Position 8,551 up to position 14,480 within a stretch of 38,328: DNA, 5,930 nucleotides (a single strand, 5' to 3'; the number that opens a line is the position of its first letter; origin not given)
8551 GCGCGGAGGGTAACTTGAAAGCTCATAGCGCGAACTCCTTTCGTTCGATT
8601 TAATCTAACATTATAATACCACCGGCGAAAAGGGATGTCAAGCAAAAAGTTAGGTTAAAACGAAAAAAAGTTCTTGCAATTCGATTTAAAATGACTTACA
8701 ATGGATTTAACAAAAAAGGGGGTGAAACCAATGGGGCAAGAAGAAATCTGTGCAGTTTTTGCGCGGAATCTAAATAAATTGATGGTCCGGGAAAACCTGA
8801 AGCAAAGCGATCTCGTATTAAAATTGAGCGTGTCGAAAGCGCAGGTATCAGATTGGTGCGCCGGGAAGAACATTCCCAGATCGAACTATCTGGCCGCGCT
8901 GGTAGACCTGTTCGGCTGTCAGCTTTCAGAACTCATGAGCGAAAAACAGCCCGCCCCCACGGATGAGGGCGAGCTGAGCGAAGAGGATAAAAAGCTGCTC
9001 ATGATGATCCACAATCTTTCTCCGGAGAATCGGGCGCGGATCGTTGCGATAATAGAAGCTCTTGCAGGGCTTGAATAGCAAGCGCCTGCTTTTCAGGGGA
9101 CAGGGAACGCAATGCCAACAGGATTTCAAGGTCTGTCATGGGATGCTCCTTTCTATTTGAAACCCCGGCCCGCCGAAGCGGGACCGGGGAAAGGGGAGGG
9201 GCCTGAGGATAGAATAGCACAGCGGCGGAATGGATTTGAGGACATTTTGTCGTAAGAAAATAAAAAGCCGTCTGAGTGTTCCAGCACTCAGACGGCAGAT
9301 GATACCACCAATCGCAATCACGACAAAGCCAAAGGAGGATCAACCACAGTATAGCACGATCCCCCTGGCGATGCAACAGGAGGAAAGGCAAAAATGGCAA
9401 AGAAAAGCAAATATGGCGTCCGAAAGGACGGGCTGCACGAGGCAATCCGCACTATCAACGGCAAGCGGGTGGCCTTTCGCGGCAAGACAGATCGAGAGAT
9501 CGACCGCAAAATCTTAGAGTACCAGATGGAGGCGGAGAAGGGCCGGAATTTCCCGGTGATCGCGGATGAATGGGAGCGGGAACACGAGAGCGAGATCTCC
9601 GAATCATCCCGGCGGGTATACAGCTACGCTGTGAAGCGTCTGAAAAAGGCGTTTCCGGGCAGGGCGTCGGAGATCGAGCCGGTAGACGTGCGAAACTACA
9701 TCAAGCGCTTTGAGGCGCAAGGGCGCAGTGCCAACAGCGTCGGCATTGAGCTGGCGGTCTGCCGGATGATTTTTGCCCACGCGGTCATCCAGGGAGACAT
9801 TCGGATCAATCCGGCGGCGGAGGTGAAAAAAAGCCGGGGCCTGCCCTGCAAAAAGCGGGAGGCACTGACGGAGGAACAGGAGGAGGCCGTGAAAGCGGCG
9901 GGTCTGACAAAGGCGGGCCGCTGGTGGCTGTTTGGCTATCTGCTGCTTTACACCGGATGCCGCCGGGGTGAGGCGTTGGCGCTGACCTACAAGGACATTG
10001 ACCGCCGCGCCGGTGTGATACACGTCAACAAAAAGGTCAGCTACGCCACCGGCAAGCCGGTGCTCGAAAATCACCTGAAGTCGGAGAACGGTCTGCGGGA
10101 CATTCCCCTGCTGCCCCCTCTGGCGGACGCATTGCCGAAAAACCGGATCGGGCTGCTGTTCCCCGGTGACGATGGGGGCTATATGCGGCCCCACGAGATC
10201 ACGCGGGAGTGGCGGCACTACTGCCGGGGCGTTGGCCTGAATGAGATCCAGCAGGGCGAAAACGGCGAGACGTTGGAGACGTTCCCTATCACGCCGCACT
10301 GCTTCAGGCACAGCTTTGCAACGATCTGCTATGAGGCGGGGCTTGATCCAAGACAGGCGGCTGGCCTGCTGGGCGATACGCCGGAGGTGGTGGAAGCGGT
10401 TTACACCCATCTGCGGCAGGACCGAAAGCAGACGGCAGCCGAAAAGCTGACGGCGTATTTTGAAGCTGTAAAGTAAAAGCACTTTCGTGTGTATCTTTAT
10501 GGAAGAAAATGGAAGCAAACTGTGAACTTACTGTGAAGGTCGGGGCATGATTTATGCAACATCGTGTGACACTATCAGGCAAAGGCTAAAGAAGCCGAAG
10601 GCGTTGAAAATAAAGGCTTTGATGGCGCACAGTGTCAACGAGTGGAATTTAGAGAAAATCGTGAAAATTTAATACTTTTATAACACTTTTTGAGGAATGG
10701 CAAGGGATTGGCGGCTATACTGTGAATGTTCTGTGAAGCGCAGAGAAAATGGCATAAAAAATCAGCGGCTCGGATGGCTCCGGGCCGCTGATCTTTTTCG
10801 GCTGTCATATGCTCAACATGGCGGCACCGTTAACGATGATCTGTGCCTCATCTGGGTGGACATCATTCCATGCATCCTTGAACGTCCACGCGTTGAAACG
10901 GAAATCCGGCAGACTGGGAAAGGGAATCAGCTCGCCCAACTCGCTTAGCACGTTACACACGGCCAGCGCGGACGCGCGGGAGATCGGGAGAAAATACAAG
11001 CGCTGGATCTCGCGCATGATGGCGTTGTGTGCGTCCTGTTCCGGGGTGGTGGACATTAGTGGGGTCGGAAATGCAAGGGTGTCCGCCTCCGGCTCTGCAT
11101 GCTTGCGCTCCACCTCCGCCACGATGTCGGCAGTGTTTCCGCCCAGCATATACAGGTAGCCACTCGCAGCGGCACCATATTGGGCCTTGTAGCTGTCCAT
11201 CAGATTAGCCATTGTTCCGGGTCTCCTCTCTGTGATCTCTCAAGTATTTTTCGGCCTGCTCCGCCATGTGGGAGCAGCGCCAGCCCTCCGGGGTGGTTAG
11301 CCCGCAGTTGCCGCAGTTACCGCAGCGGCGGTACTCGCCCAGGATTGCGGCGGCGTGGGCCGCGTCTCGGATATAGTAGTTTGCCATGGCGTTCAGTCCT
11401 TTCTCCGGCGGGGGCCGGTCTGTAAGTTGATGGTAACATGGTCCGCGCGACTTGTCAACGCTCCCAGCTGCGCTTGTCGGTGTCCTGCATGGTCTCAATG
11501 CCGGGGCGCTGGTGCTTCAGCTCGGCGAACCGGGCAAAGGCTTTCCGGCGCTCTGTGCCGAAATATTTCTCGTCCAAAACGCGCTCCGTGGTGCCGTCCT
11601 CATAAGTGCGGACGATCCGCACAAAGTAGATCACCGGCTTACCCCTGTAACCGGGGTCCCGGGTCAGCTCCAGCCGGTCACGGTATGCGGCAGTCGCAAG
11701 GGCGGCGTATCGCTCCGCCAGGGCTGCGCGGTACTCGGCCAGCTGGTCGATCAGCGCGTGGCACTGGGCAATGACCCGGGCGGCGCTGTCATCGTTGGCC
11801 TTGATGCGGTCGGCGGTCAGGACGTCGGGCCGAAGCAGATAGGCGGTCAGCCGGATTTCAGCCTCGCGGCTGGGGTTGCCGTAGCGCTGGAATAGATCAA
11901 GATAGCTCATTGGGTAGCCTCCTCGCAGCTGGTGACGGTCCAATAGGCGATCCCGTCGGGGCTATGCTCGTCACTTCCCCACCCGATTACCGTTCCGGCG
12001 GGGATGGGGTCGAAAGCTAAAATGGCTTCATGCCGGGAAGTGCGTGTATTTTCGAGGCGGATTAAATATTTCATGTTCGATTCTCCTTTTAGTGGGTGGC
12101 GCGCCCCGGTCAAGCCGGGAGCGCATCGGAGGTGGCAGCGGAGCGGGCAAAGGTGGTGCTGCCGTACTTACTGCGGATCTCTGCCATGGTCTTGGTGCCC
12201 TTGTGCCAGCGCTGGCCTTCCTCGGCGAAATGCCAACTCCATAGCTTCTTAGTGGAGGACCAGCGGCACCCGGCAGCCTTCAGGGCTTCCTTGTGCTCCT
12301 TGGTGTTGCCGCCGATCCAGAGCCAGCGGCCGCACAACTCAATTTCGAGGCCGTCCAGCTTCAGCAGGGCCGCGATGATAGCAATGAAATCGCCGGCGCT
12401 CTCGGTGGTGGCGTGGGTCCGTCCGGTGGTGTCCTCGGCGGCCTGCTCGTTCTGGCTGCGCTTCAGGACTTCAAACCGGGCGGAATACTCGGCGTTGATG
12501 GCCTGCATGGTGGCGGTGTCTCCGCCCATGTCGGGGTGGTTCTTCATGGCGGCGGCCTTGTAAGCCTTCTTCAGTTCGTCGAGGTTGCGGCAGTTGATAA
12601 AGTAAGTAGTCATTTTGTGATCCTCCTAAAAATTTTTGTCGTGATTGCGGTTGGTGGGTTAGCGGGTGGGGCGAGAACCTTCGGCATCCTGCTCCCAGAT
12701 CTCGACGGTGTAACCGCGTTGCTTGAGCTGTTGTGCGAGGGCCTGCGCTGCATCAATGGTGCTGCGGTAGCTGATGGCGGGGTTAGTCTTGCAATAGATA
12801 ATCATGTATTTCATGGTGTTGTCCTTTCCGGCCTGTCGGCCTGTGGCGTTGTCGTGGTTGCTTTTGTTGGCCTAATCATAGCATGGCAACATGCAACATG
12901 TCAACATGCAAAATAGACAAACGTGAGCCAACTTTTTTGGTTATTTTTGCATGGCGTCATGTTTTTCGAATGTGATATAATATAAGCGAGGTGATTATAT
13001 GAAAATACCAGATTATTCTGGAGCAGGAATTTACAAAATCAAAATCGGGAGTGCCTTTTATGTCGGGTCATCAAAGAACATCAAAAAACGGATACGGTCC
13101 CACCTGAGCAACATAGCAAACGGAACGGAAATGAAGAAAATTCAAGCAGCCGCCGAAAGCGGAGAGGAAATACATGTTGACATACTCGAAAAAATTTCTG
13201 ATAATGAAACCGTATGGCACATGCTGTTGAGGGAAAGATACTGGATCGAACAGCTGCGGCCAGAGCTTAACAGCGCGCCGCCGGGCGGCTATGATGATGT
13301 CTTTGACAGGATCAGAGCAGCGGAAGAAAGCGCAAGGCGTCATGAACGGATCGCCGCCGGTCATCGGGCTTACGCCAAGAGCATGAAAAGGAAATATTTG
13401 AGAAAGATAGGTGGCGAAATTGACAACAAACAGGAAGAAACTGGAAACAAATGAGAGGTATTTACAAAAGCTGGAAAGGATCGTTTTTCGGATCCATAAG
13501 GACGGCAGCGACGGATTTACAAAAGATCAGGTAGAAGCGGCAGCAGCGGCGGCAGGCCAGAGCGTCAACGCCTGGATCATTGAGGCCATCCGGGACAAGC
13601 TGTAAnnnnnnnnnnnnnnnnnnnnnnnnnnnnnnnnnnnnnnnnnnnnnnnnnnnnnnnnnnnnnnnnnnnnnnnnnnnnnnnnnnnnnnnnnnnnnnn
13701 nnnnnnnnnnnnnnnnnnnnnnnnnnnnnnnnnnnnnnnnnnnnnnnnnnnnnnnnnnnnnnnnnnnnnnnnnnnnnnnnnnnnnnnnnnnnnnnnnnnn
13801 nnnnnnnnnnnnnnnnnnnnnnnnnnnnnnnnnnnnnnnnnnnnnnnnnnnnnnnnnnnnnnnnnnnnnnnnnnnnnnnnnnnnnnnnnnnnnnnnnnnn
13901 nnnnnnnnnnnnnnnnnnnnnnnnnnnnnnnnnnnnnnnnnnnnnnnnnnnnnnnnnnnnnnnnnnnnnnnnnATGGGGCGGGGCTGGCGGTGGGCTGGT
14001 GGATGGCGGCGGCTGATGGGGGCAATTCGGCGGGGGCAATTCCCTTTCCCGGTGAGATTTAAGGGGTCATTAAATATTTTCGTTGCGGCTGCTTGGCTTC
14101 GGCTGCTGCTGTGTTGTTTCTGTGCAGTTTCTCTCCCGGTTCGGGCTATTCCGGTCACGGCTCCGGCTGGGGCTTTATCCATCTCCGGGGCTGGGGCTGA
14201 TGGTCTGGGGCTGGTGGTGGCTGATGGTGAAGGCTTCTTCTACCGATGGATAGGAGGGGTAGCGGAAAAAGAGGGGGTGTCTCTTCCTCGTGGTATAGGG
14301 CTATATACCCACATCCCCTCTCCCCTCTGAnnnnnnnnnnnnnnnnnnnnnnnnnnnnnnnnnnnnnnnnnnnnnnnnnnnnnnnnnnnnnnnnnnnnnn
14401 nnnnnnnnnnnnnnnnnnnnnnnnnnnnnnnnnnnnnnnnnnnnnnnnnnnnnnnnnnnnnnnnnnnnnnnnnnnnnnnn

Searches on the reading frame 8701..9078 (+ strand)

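Call 17: search_protein_families(library=phrogs, proteins=[window:8701-9078:+], max_evalue=0.001)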
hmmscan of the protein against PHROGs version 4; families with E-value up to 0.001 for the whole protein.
window:8701-9078:+ (125 aa): 6 families
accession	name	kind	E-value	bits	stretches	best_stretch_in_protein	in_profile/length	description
phrog_2967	-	transcription regulation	3.3e-13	50.7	1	20-114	11-98/225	transcriptional regulator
phrog_8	-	transcription regulation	2.8e-09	37.9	1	23-119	165-254/346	transcriptional regulator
phrog_3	-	transcription regulation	9.8e-09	36.5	1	14-101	83-168/430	transcriptional repressor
phrog_4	-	transcription regulation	1.8e-07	31.5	1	19-103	132-205/400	transcriptional repressor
phrog_2328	-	transcription regulation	3.1e-07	31.2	1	14-90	15-87/128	transcriptional repressor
phrog_4836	-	transcription regulation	3e-05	24.7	1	32-107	88-161/194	CII-like regulator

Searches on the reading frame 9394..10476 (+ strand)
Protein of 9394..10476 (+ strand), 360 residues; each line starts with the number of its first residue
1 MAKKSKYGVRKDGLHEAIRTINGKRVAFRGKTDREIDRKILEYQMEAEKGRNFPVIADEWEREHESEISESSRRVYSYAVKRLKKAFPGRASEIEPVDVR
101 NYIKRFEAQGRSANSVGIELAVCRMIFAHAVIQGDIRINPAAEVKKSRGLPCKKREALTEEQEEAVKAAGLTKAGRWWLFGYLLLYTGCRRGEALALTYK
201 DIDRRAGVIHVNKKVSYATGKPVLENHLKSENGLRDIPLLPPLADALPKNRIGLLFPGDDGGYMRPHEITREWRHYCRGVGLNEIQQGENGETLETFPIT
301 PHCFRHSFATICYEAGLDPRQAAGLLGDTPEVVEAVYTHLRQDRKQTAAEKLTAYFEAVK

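Call 17: search_protein_families(library=phrogs, proteins=[window:9394-10476:+], max_evalue=0.001)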
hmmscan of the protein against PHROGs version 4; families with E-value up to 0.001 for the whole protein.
window:9394-10476:+ (360 aa): 4 families
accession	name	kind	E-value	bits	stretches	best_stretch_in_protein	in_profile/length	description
phrog_1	-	integration and excision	1.6e-59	203.7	1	12-358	121-453/611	integrase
phrog_216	-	integration and excision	1.7e-24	87.5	1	123-354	22-238/301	integrase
phrog_7244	-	integration and excision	2.1e-05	24.9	1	74-212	97-231/263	integrase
phrog_7685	-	integration and excision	0.00013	22.6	1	298-354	180-237/240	integrase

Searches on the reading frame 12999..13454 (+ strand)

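Call 12: search_protein_families(library=pfam, proteins=[window:12999-13454:+], max_evalue=0.01)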
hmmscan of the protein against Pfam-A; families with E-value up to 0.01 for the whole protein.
window:12999-13454:+ (151 aa): 1 family
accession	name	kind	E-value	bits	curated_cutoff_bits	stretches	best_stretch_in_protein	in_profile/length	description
PF01541.30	GIY-YIG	-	4e-11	43.5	22.6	1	15-88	10-74/78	GIY-YIG catalytic domain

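Call 59: search_protein_families(library=phrogs, proteins=[window:12999-13454:+], max_evalue=0.001)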
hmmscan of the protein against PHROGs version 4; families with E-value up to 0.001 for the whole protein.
window:12999-13454:+ (151 aa): 0 families

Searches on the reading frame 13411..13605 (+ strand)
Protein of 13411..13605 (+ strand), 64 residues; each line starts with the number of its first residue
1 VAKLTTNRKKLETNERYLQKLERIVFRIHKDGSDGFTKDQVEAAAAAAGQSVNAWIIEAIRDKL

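Call 12: search_protein_families(library=pfam, proteins=[window:13411-13605:+], max_evalue=0.01)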
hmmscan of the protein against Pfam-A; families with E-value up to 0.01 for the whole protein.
window:13411-13605:+ (64 aa): 1 family
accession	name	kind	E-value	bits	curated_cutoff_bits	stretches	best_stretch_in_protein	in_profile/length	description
PF05534.18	HicB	-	0.0029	17.9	21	1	40-60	31-51/51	HicB family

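Call 59: search_protein_families(library=phrogs, proteins=[window:13411-13605:+], max_evalue=0.001)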
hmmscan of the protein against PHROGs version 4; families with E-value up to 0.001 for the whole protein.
window:13411-13605:+ (64 aa): 1 family
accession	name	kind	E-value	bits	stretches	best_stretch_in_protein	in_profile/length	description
phrog_13890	-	unknown function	8e-07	29.9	1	11-64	7-55/73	-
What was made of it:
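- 13411..13605 (+): 64-aa ribbon-helix-helix (Arc/HicB-like) gene that always precedes the spacer. It gives a weak Pfam HicB match and a phrog_13890 match (calls 12, 59).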

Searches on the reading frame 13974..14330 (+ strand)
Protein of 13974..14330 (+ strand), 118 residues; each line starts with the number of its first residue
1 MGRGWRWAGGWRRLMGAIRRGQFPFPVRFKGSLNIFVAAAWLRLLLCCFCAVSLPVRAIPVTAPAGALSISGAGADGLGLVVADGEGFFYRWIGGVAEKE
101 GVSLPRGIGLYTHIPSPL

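Call 12: search_protein_families(library=pfam, proteins=[window:13974-14330:+], max_evalue=0.01)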
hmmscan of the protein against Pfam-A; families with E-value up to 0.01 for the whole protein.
window:13974-14330:+ (118 aa): 0 families
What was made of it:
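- On Protein-coding gene (118/163-aa ORF from 13974/13839): No Pfam hit (call 12).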
